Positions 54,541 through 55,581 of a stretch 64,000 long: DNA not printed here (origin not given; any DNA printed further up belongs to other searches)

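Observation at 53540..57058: Inositol-lipid gene cluster (ferredoxin, ino1, CDP-alcohol phosphatidyltransferase, flippase-like) adjoining coaBC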

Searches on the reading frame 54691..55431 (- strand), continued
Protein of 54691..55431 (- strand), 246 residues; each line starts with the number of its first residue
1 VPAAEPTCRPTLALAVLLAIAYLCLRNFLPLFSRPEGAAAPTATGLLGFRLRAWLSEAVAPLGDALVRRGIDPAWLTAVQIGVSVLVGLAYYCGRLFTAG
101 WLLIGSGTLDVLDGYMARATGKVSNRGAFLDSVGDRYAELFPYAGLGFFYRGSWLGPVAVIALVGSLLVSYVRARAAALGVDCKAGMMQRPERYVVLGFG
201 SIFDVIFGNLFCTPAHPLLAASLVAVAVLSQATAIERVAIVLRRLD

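Call 22: find_encoding_contigs(protein=P0051, flank=6000, max_places=1)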
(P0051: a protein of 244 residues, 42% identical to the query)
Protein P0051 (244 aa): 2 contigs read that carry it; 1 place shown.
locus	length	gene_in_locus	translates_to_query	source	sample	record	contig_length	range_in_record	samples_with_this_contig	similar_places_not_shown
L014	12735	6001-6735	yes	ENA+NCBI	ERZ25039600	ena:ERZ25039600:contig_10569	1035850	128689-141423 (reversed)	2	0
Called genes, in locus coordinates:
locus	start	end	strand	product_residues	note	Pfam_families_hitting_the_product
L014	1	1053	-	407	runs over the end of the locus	PF08240:ADH_N, PF16912:Glu_dehyd_C (faint), PF00107:ADH_zinc_N, PF01266:DAO (weak), PF02558:ApbA (weak)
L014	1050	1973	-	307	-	PF00781:DAGK_cat, PF19279:YegS_C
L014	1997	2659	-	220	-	PF06314:ADC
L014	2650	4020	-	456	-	PF00155:Aminotran_1_2, PF01053:Cys_Met_Meta_PP, PF01276:OKR_DC_1 (faint)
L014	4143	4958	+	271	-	PF01553:Acyltransferase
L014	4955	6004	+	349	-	-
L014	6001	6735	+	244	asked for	PF01066:CDP-OH_P_transf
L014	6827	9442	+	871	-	PF17900:Peptidase_M1_N, PF01433:Peptidase_M1, PF11838:ERAP1_C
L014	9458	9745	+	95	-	PF07045:DUF1330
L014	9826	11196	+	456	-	PF07992:Pyr_redox_2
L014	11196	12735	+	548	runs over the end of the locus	PF01425:Amidase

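Call 23: find_encoding_contigs(protein=P0068, flank=6000, max_places=1)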
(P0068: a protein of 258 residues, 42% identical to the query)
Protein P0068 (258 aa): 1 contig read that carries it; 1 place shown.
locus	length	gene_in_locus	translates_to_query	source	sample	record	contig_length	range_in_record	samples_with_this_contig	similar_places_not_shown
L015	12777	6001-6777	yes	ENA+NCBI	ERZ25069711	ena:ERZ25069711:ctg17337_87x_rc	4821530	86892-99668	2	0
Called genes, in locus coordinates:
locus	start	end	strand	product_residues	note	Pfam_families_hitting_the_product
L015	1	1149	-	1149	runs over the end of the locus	PF02310:B12-binding, PF03308:MeaB, PF01642:MM_CoA_mutase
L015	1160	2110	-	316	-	PF00781:DAGK_cat, PF19279:YegS_C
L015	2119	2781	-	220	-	-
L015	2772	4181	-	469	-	PF00155:Aminotran_1_2, PF01212:Beta_elim_lyase (faint), PF01053:Cys_Met_Meta_PP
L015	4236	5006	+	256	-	PF01553:Acyltransferase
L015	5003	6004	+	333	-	-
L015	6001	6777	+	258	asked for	PF01066:CDP-OH_P_transf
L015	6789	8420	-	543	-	PF15902:Sortilin-Vps10 (weak)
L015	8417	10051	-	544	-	PF02012:BNR (faint), PF15902:Sortilin-Vps10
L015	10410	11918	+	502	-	PF00144:Beta-lactamase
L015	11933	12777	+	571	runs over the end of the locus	PF04389:Peptidase_M28, PF01546:Peptidase_M20 (weak)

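Call 24: find_encoding_contigs(protein=P0058, flank=6000, max_places=1)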
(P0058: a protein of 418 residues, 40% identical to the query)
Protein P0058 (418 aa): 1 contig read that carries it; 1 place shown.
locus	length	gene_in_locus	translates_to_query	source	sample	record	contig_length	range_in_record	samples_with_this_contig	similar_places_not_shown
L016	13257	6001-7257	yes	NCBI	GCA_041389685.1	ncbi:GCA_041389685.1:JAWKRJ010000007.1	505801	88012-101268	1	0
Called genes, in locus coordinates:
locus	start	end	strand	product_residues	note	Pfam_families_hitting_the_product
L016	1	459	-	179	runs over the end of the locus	PF07638:Sigma70_ECF, PF08281:Sigma70_r4_2, PF04545:Sigma70_r4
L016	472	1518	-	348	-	PF00069:Pkinase, PF07714:PK_Tyr_Ser-Thr, PF01636:APH (faint)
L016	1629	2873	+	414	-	PF00764:Arginosuc_synth, PF20979:Arginosuc_syn_C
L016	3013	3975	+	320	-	PF00069:Pkinase, PF07714:PK_Tyr_Ser-Thr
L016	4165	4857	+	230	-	-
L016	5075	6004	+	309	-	PF14378:PAP2_3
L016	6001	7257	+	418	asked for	PF01066:CDP-OH_P_transf, PF04138:GtrA_DPMS_TM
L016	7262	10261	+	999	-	PF03176:MMPL, PF02460:Patched (faint), PF12349:Sterol-sensing (faint), PF03176:MMPL (weak), PF04608:PgpA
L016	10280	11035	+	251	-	PF11249:DUF3047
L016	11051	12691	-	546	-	-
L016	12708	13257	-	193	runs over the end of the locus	PF00364:Biotin_lipoyl (faint)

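Call 36: find_encoding_contigs(protein=P0048, flank=6000, max_places=1)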
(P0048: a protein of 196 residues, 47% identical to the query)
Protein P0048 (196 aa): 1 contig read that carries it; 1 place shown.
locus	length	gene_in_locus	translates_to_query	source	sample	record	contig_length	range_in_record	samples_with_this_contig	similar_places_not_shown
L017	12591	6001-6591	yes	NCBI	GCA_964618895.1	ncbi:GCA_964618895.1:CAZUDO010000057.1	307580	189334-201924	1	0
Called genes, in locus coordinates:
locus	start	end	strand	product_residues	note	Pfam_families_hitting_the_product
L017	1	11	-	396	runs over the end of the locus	PF02515:CoA_transf_3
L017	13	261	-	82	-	-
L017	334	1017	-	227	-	-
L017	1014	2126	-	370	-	PF04055:Radical_SAM, PF06463:Mob_synth_C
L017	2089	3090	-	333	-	PF00348:polyprenyl_synt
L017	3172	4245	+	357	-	PF01883:FeS_assembly_P, PF00142:Fer4_NifH (faint), PF01656:CbiA, PF09140:MipZ (weak), PF10609:ParA, PF13614:AAA_31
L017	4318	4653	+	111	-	PF00037:Fer4 (weak), PF13237:Fer4_10 (weak), PF12838:Fer4_7, PF13187:Fer4_9 (weak)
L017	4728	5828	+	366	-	PF01658:Inos-1-P_synth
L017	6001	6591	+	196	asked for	PF01066:CDP-OH_P_transf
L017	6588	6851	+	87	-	-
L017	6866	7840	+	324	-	PF03706:LPG_synthase_TM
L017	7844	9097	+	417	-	PF02441:Flavoprotein, PF04127:DFP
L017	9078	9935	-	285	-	PF00882:Zn_dep_PLPC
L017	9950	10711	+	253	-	PF03167:UDG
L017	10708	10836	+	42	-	-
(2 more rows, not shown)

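Call 37: find_encoding_contigs(protein=P0049, flank=6000, max_places=1)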
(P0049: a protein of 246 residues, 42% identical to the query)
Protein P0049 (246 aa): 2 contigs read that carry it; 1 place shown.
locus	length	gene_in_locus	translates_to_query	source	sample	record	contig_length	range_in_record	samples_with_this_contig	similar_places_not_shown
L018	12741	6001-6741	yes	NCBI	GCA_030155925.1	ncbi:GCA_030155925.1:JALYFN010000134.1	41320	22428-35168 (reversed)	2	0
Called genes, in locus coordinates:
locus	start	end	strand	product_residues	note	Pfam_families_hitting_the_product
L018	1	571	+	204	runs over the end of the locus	PF06210:DUF1003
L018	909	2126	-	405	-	PF08240:ADH_N, PF16912:Glu_dehyd_C, PF00107:ADH_zinc_N, PF13602:ADH_zinc_N_2 (weak)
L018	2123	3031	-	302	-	PF00781:DAGK_cat, PF19279:YegS_C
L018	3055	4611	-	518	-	-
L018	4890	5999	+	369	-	-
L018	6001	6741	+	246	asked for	PF01066:CDP-OH_P_transf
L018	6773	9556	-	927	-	PF00330:Aconitase, PF00694:Aconitase_C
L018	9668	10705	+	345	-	PF01546:Peptidase_M20, PF07687:M20_dimer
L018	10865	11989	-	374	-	PF01734:Patatin, PF00037:Fer4 (faint), PF13370:Fer4_13, PF13459:Fer4_15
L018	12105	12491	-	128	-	-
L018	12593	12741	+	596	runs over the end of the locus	PF00916:Sulfate_transp, PF16983:MFS_MOT1 (weak), PF01740:STAS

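Call 38: find_encoding_contigs(protein=P0085, flank=6000, max_places=1)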
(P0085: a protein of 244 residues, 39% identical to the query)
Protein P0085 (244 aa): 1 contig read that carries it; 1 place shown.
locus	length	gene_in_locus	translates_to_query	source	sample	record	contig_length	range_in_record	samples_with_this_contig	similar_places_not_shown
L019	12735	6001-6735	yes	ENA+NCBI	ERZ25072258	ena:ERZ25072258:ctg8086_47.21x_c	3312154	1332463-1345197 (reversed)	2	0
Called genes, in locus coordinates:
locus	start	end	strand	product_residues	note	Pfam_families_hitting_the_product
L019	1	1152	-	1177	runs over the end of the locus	PF02310:B12-binding, PF03308:MeaB, PF01642:MM_CoA_mutase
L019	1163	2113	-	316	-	PF00781:DAGK_cat, PF19279:YegS_C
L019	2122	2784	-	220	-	PF06314:ADC (weak)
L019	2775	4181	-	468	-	PF00155:Aminotran_1_2, PF01212:Beta_elim_lyase (weak), PF01053:Cys_Met_Meta_PP (weak)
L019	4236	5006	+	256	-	PF01553:Acyltransferase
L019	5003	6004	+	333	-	-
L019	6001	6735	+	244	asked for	PF01066:CDP-OH_P_transf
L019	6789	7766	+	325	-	PF01075:Glyco_transf_9 (weak)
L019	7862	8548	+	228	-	-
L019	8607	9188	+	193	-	PF13580:SIS_2, PF01380:SIS (weak)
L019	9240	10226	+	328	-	PF00294:PfkB, PF08543:Phos_pyr_kin (faint)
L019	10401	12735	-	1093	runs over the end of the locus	PF25852:DUF6242_C (faint), PF02012:BNR (faint), PF13088:BNR_2 (faint), PF15902:Sortilin-Vps10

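Call 39: find_encoding_contigs(protein=P0099, flank=6000, max_places=1)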
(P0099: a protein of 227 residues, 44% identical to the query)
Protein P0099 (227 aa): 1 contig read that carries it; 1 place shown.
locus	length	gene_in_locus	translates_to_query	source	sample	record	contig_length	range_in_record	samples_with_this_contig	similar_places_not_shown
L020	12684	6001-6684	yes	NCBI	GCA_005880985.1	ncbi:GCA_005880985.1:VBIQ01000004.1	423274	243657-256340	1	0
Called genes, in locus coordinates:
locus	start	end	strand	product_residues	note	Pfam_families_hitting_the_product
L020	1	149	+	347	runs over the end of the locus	PF08240:ADH_N, PF16912:Glu_dehyd_C, PF00107:ADH_zinc_N, PF13602:ADH_zinc_N_2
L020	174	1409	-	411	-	PF01553:Acyltransferase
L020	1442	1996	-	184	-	-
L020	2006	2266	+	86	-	-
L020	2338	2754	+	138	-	PF12840:HTH_20, PF01022:HTH_5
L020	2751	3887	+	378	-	PF01658:Inos-1-P_synth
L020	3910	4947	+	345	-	PF03279:Lip_A_acyltrans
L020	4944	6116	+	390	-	PF13439:Glyco_transf_4, PF13579:Glyco_trans_4_4, PF20706:GT4-conflict, PF00534:Glycos_transf_1, PF13692:Glyco_trans_1_4, PF13524:Glyco_trans_1_2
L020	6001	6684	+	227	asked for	PF01066:CDP-OH_P_transf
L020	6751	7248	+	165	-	PF13302:Acetyltransf_3, PF13523:Acetyltransf_8, PF00583:Acetyltransf_1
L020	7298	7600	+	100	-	PF03795:YCII (weak)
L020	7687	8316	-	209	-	PF03992:ABM (faint)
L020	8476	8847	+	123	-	PF00903:Glyoxalase (weak)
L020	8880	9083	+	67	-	-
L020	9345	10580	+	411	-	PF01048:PNP_UDP_1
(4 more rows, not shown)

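Call 59: search_protein_families(library=ncbifam, proteins=[P0012, P0036, P0099, P0102, P0058, P0051, P0049, P0114], max_evalue=0.00001)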
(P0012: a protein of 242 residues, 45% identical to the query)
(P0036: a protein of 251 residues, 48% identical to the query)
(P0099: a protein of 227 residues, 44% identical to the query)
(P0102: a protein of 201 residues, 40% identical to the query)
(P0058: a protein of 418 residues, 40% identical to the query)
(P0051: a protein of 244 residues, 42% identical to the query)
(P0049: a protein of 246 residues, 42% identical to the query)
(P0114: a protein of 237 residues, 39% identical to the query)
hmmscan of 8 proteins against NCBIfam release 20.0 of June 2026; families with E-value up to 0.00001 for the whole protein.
P0012 (242 aa): 4 families
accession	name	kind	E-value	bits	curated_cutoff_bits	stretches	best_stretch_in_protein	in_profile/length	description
NF040950.1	archin_ph_syn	equivalog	1.9e-42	145.3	180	1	44-241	3-191/191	archaetidylinositol phosphate synthase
NF045883.1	PIPSynth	equivalog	4.9e-35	121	170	1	45-236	3-191/197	phosphatidylinositol phosphate synthase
NF052561.1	PIPSynBT1523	equivalog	3.2e-28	99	350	1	88-237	61-220/232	hypothetical protein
NF041135.1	IPPtranDIPPsyn_Thcocales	equivalog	1.7e-10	40.5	580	1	62-169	247-355/419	bifunctional L-myo-inositol-1-phosphate cytidylyltransferase/CDP-L-myo-inositol myo-inositolphosphotransferase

P0036 (251 aa): 5 families
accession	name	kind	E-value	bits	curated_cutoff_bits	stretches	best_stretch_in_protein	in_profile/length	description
NF040950.1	archin_ph_syn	equivalog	7.2e-41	140.2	180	1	46-244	3-190/191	archaetidylinositol phosphate synthase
NF052561.1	PIPSynBT1523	equivalog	1.5e-35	123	350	1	94-245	62-224/232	hypothetical protein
NF045883.1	PIPSynth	equivalog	6.3e-29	101.1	170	1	79-243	35-194/197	phosphatidylinositol phosphate synthase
NF041135.1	IPPtranDIPPsyn_Thcocales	equivalog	3e-11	42.9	580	1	67-173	250-357/419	bifunctional L-myo-inositol-1-phosphate cytidylyltransferase/CDP-L-myo-inositol myo-inositolphosphotransferase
TIGR00560.1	pgsA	equivalog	6e-06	26.9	109.1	0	76-229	17-167/183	CDP-diacylglycerol--glycerol-3-phosphate 3-phosphatidyltransferase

P0099 (227 aa): 5 families
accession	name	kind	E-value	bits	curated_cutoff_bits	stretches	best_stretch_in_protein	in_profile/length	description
NF040950.1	archin_ph_syn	equivalog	5.2e-46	156.9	180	1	33-219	3-190/191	archaetidylinositol phosphate synthase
NF045883.1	PIPSynth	equivalog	3.1e-40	138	170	1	50-220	19-196/197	phosphatidylinositol phosphate synthase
NF052561.1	PIPSynBT1523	equivalog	1.9e-34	119.4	350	1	47-193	18-173/232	hypothetical protein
NF041135.1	IPPtranDIPPsyn_Thcocales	equivalog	5.9e-16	58.5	580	1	53-219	249-419/419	bifunctional L-myo-inositol-1-phosphate cytidylyltransferase/CDP-L-myo-inositol myo-inositolphosphotransferase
TIGR00473.1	pssA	equivalog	9.9e-06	25.7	107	0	77-150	18-91/153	CDP-diacylglycerol--serine O-phosphatidyltransferase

P0102 (201 aa): 6 families
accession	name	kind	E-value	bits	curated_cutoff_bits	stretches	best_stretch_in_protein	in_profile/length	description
NF040950.1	archin_ph_syn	equivalog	3.4e-44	151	180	1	5-192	3-190/191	archaetidylinositol phosphate synthase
NF045883.1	PIPSynth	equivalog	1.3e-39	135.9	170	1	21-193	18-196/197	phosphatidylinositol phosphate synthase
NF052561.1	PIPSynBT1523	equivalog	3.3e-33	115.3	350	1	18-163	17-170/232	hypothetical protein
NF041135.1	IPPtranDIPPsyn_Thcocales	equivalog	1.9e-17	63.4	580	1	26-192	250-419/419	bifunctional L-myo-inositol-1-phosphate cytidylyltransferase/CDP-L-myo-inositol myo-inositolphosphotransferase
TIGR00473.1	pssA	equivalog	1.9e-06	28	107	1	40-93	8-62/153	CDP-diacylglycerol--serine O-phosphatidyltransferase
TIGR00560.1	pgsA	equivalog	2.7e-06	28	109.1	1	28-140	4-115/183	CDP-diacylglycerol--glycerol-3-phosphate 3-phosphatidyltransferase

P0058 (418 aa): 5 families
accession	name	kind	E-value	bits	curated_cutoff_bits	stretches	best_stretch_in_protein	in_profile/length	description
NF040950.1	archin_ph_syn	equivalog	4.7e-38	131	180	1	54-252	3-190/191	archaetidylinositol phosphate synthase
NF052561.1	PIPSynBT1523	equivalog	2.7e-33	115.6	350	1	66-253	16-224/232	hypothetical protein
NF045883.1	PIPSynth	equivalog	6.4e-33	114.1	170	1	56-251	4-194/197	phosphatidylinositol phosphate synthase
NF041135.1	IPPtranDIPPsyn_Thcocales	equivalog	2.3e-16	59.8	580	1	75-179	250-355/419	bifunctional L-myo-inositol-1-phosphate cytidylyltransferase/CDP-L-myo-inositol myo-inositolphosphotransferase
TIGR00560.1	pgsA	equivalog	1.1e-06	29.2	109.1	1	85-194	17-126/183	CDP-diacylglycerol--glycerol-3-phosphate 3-phosphatidyltransferase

P0051 (244 aa): 4 families
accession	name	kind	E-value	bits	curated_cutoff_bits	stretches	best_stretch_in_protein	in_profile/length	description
NF040950.1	archin_ph_syn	equivalog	8.6e-39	133.4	180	1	55-239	12-189/191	archaetidylinositol phosphate synthase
NF052561.1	PIPSynBT1523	equivalog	2.1e-30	106.1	350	1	50-209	8-180/232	hypothetical protein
NF045883.1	PIPSynth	equivalog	4e-28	98.5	170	1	47-239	3-194/197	phosphatidylinositol phosphate synthase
NF041135.1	IPPtranDIPPsyn_Thcocales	equivalog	3.2e-13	49.5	580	1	68-170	251-354/419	bifunctional L-myo-inositol-1-phosphate cytidylyltransferase/CDP-L-myo-inositol myo-inositolphosphotransferase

P0049 (246 aa): 5 families
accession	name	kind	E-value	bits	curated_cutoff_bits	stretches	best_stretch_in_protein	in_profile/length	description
NF040950.1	archin_ph_syn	equivalog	5.1e-41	140.6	180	1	55-243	11-191/191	archaetidylinositol phosphate synthase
NF045883.1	PIPSynth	equivalog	2.8e-34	118.6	170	1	48-242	3-195/197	phosphatidylinositol phosphate synthase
NF052561.1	PIPSynBT1523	equivalog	2.1e-31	109.5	350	1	55-212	12-180/232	hypothetical protein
NF041135.1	IPPtranDIPPsyn_Thcocales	equivalog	5e-13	48.8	580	1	64-173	246-355/419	bifunctional L-myo-inositol-1-phosphate cytidylyltransferase/CDP-L-myo-inositol myo-inositolphosphotransferase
TIGR00473.1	pssA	equivalog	6.4e-07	29.6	107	1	81-156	7-84/153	CDP-diacylglycerol--serine O-phosphatidyltransferase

P0114 (237 aa): 5 families
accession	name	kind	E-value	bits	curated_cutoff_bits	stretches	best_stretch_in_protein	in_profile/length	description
NF040950.1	archin_ph_syn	equivalog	7.3e-46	156.4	180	1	5-198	3-190/191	archaetidylinositol phosphate synthase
NF045883.1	PIPSynth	equivalog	1.1e-42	145.9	170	1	25-199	22-196/197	phosphatidylinositol phosphate synthase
NF052561.1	PIPSynBT1523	equivalog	1.6e-32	113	350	1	25-192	24-217/232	hypothetical protein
NF041135.1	IPPtranDIPPsyn_Thcocales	equivalog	1.1e-14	54.3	580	1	26-135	250-357/419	bifunctional L-myo-inositol-1-phosphate cytidylyltransferase/CDP-L-myo-inositol myo-inositolphosphotransferase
TIGR00560.1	pgsA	equivalog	4.2e-08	33.9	109.1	1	27-187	3-165/183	CDP-diacylglycerol--glycerol-3-phosphate 3-phosphatidyltransferase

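Call 62: find_related_loci(query=A3, collection=metagenome_contigs, flank=6000)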
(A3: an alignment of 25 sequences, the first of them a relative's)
Query A3 (246 aa) in metagenome_contigs; peptide patterns used: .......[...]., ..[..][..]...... (x = any residue, [..] = any of these).
600 stretches matched a pattern (row limit reached: there are more); 575 encode a relative of the query (tblastn E <= 1e-3); the best 80 are kept; 80 distinct loci.
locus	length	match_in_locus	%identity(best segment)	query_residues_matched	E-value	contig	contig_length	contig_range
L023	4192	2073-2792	48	8-245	3e-61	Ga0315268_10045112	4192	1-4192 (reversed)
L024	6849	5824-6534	46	1-242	2e-57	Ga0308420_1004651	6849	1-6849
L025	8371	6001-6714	45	1-242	6e-57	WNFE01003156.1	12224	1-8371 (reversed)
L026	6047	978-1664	45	14-242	1e-56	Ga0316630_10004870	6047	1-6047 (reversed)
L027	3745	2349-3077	44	7-245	2e-53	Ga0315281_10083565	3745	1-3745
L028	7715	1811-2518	44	12-245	3e-53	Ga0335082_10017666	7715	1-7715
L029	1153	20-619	49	46-246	1e-55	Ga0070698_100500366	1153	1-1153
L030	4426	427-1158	42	2-245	1e-51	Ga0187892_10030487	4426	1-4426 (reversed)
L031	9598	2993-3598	45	39-237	7e-52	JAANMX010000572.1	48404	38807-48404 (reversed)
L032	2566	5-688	45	14-245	6e-52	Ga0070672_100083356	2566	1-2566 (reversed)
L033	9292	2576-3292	43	1-246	6e-52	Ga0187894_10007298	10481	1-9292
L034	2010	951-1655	42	7-237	3e-52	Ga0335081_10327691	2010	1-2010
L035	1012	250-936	44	8-241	1e-54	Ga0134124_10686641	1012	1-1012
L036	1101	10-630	49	43-245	3e-54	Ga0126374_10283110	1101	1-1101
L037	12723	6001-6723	46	1-246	6e-51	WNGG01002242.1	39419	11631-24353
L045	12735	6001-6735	47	6-245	3e-48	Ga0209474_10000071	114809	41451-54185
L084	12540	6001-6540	42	51-243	3e-32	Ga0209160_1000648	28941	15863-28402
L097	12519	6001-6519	39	61-243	1e-31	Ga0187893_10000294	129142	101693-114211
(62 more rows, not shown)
